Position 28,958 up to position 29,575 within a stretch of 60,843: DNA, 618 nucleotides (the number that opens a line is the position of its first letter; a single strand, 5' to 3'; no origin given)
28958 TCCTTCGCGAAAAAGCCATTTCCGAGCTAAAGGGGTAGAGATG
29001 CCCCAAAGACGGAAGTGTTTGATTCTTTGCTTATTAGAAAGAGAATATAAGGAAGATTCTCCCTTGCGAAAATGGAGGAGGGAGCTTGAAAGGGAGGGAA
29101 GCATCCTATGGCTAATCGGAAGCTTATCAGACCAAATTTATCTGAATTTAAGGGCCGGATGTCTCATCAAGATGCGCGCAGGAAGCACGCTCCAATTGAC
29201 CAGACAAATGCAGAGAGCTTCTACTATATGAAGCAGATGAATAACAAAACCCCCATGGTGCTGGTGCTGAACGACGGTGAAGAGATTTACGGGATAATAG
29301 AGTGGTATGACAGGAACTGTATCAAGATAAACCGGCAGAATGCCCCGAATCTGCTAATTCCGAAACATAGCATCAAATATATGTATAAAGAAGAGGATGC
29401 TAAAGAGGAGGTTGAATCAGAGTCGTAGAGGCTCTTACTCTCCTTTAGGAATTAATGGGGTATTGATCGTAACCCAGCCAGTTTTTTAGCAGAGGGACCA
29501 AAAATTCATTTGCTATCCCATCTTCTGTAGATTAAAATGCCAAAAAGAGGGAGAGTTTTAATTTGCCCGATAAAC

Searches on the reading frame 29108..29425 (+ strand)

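Call 59: search_protein_families(library=pfam, proteins=[window:29108-29425:+], max_evalue=0.01)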
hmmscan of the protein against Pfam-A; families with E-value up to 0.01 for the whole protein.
window:29108-29425:+ (106 aa): 2 families
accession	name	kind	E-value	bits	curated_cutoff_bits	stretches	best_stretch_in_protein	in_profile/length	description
PF21979.2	Hfq_1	-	8.8e-09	35.8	27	1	46-92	13-59/61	Hfq related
PF17209.9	Hfq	-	5.2e-05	23.2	27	1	45-96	11-61/64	Hfq protein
